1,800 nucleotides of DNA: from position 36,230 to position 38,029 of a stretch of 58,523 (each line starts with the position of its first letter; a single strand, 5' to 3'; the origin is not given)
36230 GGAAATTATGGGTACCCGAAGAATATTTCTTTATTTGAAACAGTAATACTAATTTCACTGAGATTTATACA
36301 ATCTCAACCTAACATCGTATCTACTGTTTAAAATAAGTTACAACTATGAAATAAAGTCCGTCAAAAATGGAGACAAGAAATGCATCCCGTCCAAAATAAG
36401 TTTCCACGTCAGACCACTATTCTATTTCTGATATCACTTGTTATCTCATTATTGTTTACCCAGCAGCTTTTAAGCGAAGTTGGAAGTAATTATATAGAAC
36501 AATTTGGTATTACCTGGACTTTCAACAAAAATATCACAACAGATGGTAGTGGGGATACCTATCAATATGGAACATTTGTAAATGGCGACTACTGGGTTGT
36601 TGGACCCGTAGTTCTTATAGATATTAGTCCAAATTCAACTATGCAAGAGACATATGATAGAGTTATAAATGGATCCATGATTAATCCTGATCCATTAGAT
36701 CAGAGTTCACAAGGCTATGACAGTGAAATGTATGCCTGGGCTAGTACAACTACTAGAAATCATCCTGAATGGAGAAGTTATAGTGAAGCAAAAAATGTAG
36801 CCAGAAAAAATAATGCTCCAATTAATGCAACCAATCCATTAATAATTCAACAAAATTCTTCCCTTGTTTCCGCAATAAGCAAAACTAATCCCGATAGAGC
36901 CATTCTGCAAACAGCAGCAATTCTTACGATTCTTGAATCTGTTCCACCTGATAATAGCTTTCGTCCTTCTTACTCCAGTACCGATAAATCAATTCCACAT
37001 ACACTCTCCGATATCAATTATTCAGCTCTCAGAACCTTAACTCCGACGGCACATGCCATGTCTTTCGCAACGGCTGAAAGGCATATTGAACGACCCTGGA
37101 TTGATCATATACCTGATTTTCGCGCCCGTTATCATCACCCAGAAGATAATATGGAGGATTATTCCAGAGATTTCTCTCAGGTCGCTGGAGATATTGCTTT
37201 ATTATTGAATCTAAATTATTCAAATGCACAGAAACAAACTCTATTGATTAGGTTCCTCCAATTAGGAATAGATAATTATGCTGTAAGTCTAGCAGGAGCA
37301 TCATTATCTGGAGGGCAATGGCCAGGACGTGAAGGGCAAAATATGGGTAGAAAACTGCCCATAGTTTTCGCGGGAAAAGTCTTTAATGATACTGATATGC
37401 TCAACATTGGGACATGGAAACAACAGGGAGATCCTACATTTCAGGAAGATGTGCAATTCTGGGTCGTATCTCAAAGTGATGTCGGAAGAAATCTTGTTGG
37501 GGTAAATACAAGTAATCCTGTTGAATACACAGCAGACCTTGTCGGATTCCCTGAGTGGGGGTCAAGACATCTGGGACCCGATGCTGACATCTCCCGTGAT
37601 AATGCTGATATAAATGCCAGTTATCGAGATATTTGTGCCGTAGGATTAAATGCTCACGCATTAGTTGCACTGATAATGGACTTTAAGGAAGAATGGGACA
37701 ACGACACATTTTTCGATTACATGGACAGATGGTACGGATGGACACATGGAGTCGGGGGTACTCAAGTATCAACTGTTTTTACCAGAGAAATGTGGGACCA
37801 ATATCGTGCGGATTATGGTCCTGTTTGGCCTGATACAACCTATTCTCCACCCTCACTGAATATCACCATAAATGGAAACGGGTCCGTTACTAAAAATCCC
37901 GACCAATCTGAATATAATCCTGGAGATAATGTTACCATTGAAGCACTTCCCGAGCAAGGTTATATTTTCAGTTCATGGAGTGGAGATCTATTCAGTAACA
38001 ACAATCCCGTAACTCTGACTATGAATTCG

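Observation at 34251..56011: Candidate integrated envelope system: exosortase-EPS locus, giant repeat protein and a dedicated T2SS in one block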

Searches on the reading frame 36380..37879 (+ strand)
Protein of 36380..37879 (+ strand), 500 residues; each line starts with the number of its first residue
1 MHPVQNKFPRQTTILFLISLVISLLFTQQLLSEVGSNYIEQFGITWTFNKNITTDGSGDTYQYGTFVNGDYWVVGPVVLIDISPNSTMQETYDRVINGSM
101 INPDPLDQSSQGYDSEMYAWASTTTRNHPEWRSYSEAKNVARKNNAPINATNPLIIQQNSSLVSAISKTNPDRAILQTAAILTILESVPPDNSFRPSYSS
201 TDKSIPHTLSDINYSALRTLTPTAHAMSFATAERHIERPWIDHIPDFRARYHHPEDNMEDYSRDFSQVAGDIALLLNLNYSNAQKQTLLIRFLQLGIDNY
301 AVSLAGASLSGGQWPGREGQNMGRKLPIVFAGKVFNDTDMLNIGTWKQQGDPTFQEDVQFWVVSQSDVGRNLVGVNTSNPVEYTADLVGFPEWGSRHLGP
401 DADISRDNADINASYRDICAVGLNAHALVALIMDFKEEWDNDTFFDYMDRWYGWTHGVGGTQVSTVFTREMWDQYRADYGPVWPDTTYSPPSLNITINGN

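Call 14: find_homologous_proteins(query=window:36380-37879:+, max_evalue=0.001)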
Query window:36380-37879:+ (500 aa): 702 proteins with E <= 0.001 among 8000 candidates; the best 120 are listed.
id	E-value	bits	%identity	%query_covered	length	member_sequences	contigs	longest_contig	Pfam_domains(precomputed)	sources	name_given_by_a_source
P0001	4.0e-128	447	49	95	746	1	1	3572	-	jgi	-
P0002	2.2e-120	421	46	94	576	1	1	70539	PF18962.8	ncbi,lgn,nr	ncbi:MAG: T9SS type A sorting domain-containing protein [Bacteroidales bacterium]|nr:T9SS type A sor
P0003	2.6e-116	408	45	91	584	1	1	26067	-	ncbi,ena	-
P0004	2.8e-106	375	45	60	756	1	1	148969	PF00404.25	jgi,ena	-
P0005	4.4e-104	367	47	90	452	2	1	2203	-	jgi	-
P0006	1.6e-103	365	43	93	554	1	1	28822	PF18962.8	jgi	jgi:hypothetical protein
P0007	1.4e-100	356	44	92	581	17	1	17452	-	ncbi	-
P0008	7.1e-98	347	44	92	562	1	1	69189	-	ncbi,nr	ncbi:MAG: hypothetical protein JXA21_02510 [Anaerolineae bacterium]|nr:hypothetical protein [Anaerol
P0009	3.1e-97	345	42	95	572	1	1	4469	-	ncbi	-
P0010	7.3e-97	344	44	90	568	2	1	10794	-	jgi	jgi:hypothetical protein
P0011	1.3e-96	343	43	93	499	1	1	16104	-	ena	-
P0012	2.4e-96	342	46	89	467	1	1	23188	-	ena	-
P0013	4.5e-96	341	43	94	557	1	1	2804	-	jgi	jgi:hypothetical protein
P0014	7.9e-96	340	43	94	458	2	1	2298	-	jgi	-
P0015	3.0e-95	338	43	90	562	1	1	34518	-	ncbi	-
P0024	1.1e-93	333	40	98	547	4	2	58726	PF18998.7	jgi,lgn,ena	jgi:hypothetical protein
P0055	6.8e-90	321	41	97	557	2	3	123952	PF18998.7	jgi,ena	-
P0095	1.3e-86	310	40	97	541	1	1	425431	PF18998.7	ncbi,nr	ncbi:MAG: hypothetical protein CEE38_05740 [Planctomycetes bacterium B3_Pla]|nr:MAG: hypothetical pr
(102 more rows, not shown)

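Call 19: search_solved_structures(query=A1, max_evalue=1)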
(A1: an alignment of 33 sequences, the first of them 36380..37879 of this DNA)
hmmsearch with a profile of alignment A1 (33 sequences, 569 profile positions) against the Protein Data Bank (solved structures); distinct sequences matched with E-value up to 1: 68 (the best 60 are shown).
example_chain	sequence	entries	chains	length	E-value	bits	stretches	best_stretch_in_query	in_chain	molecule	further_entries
5i14_A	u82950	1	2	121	0.013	17.3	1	397-453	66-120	mutated and truncated T4 lysozyme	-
8jwy_A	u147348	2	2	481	0.071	14.8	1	398-465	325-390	Adenosine receptor A2a,Endolysin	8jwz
3eml_A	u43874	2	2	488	0.073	14.8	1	398-465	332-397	Human Adenosine A2A receptor/T4 lysozyme chimera | Adenosine receptor A2a,lysozyme chimera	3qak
213l_A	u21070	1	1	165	0.076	14.7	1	397-453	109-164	T4 LYSOZYME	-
5wf5_A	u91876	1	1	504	0.076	14.7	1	398-465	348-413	Human A2a adenosine receptor T4L chimera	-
5wf6_A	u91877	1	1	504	0.077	14.7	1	398-465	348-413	Human A2a adenosine receptor T4L chimera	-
214l_A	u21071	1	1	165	0.14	13.9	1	397-453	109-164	T4 LYSOZYME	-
6d26_A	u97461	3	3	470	0.15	13.8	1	398-459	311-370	Prostaglandin D2 receptor 2, Endolysin chimera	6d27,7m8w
4djh_A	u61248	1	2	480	0.17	13.6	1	398-457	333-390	Kappa-type opioid receptor, Lysozyme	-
1p5c_A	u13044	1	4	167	0.19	13.5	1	397-457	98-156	Lysozyme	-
9dji_A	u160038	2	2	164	0.19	13.4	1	397-453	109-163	Endolysin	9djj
1cv3_A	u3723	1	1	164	0.2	13.3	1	397-453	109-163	LYSOZYME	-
155l_A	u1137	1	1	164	0.22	13.2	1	397-453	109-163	T4 LYSOZYME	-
5zbh_A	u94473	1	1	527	0.22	13.2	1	398-465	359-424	Neuropeptide Y receptor type 1,T4 Lysozyme,Neuropeptide Y receptor type 1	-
9djp_A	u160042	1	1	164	0.22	13.2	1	397-453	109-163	Endolysin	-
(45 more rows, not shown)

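Call 20: find_encoding_contigs(protein=P0001, flank=10000, max_places=3)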
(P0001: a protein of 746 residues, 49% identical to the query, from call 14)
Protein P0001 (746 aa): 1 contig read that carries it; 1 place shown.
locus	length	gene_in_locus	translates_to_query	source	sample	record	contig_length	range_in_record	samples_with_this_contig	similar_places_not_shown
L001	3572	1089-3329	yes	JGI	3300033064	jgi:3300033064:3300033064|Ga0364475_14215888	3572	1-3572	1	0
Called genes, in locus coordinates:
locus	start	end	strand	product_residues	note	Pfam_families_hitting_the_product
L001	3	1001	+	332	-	?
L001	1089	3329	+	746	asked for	-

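Call 29: predict_structure(alignment_id=A1)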
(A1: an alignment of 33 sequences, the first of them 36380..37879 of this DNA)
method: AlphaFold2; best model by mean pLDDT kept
length: 500 residues; sequences in the alignment: 33
mean_pLDDT: 84.9   pTM: 0.87
mean pLDDT of the five models: 84.9, 83.9, 83.6, 82.2, 81.4
residues with pLDDT >= 90: 267; 70-90: 153; 50-70: 48; < 50: 32
segments of 3 or more residues with pLDDT < 50: 1-9, 457-461, 485-500
pLDDT, mean of each block of 10 residues (from residue 1): 45 74 67 75 98 95 98 98 95 91 85 84 55 86 95 98 95 90 98 96 96 98 97 96 79 86 89 98 98 97 88 75 90 97 71 83 90 67 90 82 85 76 88 90 88 64 80 94 56 37
secondary structure, 60 per line:
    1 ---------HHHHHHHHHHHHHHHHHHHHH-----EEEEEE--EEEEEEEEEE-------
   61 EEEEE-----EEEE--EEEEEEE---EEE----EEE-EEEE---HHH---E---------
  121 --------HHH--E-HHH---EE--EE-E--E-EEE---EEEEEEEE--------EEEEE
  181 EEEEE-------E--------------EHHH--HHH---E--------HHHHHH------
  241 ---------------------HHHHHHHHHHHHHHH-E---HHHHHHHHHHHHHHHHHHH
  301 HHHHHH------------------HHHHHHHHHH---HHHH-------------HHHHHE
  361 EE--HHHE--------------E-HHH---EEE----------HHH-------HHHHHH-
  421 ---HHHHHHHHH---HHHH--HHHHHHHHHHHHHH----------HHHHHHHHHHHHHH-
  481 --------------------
elements in order: H10-30 E36-41 E44-53 E61-65 E71-74 E77-83 E87-89 E94-96 E98-101 E154-156 E160-167 E176-185 H229-234 H262-276 H282-306 H325-334 H338-341 H355-359 E360-362 E391-393 H414-419 H424-432 H436-439 H442-455 H466-479

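Call 41: fold_search(model_id=the predicted structure, library=pdb)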
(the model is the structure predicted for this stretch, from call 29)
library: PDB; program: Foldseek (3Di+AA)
matches with E <= 10: 58; with E <= 0.001: 0
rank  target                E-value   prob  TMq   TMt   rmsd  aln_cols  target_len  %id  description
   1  7ezt_C                9.6e-01  0.01  0.06  0.05  14.5       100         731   11  The structure and functional mechanism of nucleotide regulated acetylhexosaminidase Am2136 from Akkermansia muciniphil (released 2022-11-02)
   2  8ho8_A                1.8e+00  0.03  0.14  0.10  13.7       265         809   10  The cryo-EM structure of cellobiose phosphorylase from Clostridium thermocellum in complex with cellobiose (released 2023-12-13)
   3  2axh_A                2.1e+00  0.02  0.06  0.11   6.3        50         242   20  Crystal structures of T cell receptor beta chains related to rheumatoid arthritis (released 2005-09-20)
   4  1cmo_MODEL_1_A        2.3e+00  0.02  0.11  0.23  11.8       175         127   11  IMMUNOGLOBULIN MOTIF DNA-RECOGNITION AND HETERODIMERIZATION FOR THE PEBP2/CBF RUNT-DOMAIN (released 2000-01-05)
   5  9i1y_B                2.3e+00  0.02  0.11  0.16  13.8       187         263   17  WxLIP from Enterococcus faecium (released 2026-01-28)
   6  7ue9_C                2.4e+00  0.06  0.18  0.25   9.2       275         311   11  Structure of anti-C3d Fab(3d8b) in complex with C3d (released 2022-06-08)
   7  3bc9_A                2.9e+00  0.01  0.09  0.08  18.3       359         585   10  Alpha-amylase B in complex with acarbose (released 2008-04-22)
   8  6dfw_H                3.6e+00  0.01  0.06  0.12  10.2        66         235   18  TCR 8F10 in complex with IAg7-p8G9E (released 2019-04-17)
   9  2axj_A                3.8e+00  0.01  0.05  0.10   6.1        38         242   16  Crystal structures of T cell receptor beta chains related to rheumatoid arthritis (released 2005-09-20)
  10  1f1s                  3.8e+00  0.01  0.16  0.11  15.1       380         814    9  CRYSTAL STRUCTURE OF STREPTOCOCCUS AGALACTIAE HYALURONATE LYASE AT 2.1 ANGSTROM RESOLUTION. (released 2002-01-16)
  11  6d5a                  4.0e+00  0.02  0.10  0.13  14.7       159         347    8  Crystal structure of L,D-transpeptidase 5 from Mycobacterium tuberculosis in apo form (released 2019-02-27)
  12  9iky_T                4.0e+00  0.02  0.06  0.11   6.3        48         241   23  Crystal structure of 1-2C-T96F TCR in complex with HLA-A*11:01 bound to KRAS-G12V peptide (VVGAVGVGK) (released 2025-06-18)
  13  9i25_C                4.0e+00  0.01  0.10  0.15  11.6       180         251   14  WxLIP from Enterococcus faecium locus A bound to long WxL (released 2026-01-28)
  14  4kcf                  4.0e+00  0.01  0.08  0.09  18.8       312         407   13  X-ray Structure of a KijD3 in Complex with FMN and dTDP-3-amino-2,3,6-trideoxy-4-keto-3-methyl-D-glucose (released 2013-05-22)
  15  1bjm_A                4.5e+00  0.01  0.06  0.13   8.5        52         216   23  LOC NAKS, A LAMBDA 1 TYPE LIGHT-CHAIN DIMER (BENCE-JONES PROTEIN) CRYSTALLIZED IN NAKSO4 (released 1995-12-07)
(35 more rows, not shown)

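Call 81: find_encoding_contigs(protein=P0095, flank=8000, max_places=1)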
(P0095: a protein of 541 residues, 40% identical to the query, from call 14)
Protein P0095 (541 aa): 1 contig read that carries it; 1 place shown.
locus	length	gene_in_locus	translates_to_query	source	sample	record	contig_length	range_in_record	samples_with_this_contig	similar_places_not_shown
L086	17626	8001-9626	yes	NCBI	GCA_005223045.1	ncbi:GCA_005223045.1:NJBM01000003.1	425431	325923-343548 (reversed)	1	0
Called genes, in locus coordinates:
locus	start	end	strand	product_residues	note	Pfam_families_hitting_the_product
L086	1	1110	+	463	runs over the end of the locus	PF02310:B12-binding, PF04055:Radical_SAM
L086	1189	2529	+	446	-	PF04932:Wzy_C (weak)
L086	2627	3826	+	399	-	PF13480:Acetyltransf_6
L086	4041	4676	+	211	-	PF00583:Acetyltransf_1, PF13508:Acetyltransf_7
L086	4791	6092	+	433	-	PF04339:FemAB_like (weak), PF13480:Acetyltransf_6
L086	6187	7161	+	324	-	PF00535:Glycos_transf_2, PF10111:Glyco_tranf_2_2 (faint), PF13641:Glyco_tranf_2_3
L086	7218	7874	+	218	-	PF08241:Methyltransf_11, PF13649:Methyltransf_25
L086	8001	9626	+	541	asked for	PF18998:Flg_new_2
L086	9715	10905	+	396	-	PF13692:Glyco_trans_1_4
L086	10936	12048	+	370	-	-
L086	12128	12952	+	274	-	PF03808:Glyco_tran_WecG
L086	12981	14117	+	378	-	PF02350:Epimerase_2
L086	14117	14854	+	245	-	PF00132:Hexapep, PF14602:Hexapep_2 (weak)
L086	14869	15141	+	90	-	-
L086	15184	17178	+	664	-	PF13522:GATase_6, PF13537:GATase_7, PF00733:Asn_synthase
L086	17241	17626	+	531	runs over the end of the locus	PF00501:AMP-binding, PF13193:AMP-binding_C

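Call 82: find_encoding_contigs(protein=P0002, flank=8000, max_places=1)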
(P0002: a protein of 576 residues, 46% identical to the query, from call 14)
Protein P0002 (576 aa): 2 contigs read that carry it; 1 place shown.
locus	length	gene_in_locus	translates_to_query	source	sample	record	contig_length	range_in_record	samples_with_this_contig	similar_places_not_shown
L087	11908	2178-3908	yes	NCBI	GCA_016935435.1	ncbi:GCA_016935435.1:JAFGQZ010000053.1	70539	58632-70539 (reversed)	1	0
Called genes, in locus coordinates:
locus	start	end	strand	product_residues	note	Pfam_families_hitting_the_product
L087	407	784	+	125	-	-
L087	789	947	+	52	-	-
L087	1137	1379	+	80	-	PF03683:UPF0175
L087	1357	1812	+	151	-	PF11848:DUF3368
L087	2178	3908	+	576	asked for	PF18962:Por_Secre_tail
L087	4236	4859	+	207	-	-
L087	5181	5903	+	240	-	PF02698:DUF218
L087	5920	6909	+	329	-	PF00248:Aldo_ket_red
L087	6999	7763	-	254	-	PF03883:H2O2_YaaD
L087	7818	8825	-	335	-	PF00535:Glycos_transf_2, PF10111:Glyco_tranf_2_2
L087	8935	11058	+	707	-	PF09371:Tex_N, PF22706:Tex_central_region, PF14639:YqgF (weak), PF16921:Tex_YqgF, PF14635:HHH_7, PF12836:HHH_3, PF17674:HHH_9, PF00575:S1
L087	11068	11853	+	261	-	PF01596:Methyltransf_3 (weak), PF13578:Methyltransf_24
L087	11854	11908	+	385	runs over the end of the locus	PF05958:tRNA_U5-meth_tr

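Call 83: find_encoding_contigs(protein=P0055, flank=7000, max_places=1)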
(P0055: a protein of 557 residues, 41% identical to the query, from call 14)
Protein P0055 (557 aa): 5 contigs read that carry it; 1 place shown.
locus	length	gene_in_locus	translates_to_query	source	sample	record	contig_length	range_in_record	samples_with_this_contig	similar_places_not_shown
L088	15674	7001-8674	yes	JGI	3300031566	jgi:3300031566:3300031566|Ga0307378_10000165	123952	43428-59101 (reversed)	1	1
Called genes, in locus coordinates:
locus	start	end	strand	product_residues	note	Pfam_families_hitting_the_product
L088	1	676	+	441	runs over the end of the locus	-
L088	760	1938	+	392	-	PF04339:FemAB_like (faint), PF13480:Acetyltransf_6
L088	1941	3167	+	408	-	PF13480:Acetyltransf_6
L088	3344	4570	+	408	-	PF13480:Acetyltransf_6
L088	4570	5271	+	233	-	PF01522:Polysacc_deac_1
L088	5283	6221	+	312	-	PF00535:Glycos_transf_2, PF10111:Glyco_tranf_2_2 (faint), PF13641:Glyco_tranf_2_3, PF13632:Glyco_trans_2_3 (weak)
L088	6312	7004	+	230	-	PF08241:Methyltransf_11, PF13649:Methyltransf_25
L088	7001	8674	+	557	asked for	PF18998:Flg_new_2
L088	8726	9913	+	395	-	PF00534:Glycos_transf_1, PF13692:Glyco_trans_1_4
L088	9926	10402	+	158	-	PF08660:Alg14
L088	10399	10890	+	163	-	PF04101:Glyco_tran_28_C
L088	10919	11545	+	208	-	PF00132:Hexapep, PF14602:Hexapep_2 (weak)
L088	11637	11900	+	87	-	-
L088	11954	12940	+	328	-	PF02540:NAD_synthase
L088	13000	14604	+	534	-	PF00501:AMP-binding, PF13193:AMP-binding_C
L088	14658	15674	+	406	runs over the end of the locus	PF00202:Aminotran_3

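Call 84: find_encoding_contigs(protein=P0024, flank=7000, max_places=1)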
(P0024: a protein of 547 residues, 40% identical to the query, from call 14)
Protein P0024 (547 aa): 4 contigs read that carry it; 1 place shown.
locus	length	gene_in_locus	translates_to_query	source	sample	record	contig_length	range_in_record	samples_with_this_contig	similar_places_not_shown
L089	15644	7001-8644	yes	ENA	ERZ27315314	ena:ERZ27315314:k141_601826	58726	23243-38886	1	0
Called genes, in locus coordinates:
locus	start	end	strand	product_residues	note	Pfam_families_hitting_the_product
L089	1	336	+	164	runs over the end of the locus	PF13452:FAS1_DH_region, PF01575:MaoC_dehydratas (weak)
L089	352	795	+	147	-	-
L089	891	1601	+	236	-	-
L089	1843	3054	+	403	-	PF13480:Acetyltransf_6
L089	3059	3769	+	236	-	PF01522:Polysacc_deac_1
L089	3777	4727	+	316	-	PF00535:Glycos_transf_2, PF13641:Glyco_tranf_2_3, PF10111:Glyco_tranf_2_2 (faint), PF13632:Glyco_trans_2_3 (faint)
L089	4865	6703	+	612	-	PF13522:GATase_6, PF13537:GATase_7, PF00733:Asn_synthase (faint)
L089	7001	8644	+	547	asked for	PF18998:Flg_new_2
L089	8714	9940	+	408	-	PF13692:Glyco_trans_1_4 (weak)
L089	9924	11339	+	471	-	PF27533:CapK_C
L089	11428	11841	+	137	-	PF08660:Alg14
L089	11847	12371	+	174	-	PF04101:Glyco_tran_28_C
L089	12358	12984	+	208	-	PF00132:Hexapep, PF14602:Hexapep_2 (weak)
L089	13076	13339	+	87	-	-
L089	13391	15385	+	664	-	PF13522:GATase_6, PF13537:GATase_7, PF00733:Asn_synthase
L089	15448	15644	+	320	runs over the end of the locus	PF02540:NAD_synthase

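Call 85: find_encoding_contigs(protein=P0008, flank=7000, max_places=1)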
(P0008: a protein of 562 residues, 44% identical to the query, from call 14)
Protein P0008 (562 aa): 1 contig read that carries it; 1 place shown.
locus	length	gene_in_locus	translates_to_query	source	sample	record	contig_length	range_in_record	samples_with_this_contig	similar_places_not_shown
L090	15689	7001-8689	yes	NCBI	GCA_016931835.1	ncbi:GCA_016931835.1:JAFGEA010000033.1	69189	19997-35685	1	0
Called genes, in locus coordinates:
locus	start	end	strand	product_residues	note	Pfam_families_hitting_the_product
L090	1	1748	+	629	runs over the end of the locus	-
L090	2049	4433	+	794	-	PF12891:Glyco_hydro_44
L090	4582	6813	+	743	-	PF22842:Pel9A-like_beta_helix, PF14592:Chondroitinas_B (weak), PF13229:Beta_helix (weak)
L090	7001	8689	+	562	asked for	-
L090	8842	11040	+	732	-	PF22680:Glyco_hydro_123_N_2, PF19543:GH123_N (weak), PF13320:GH123_cat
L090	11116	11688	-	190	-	-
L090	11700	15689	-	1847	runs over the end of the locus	PF13699:eCIS_core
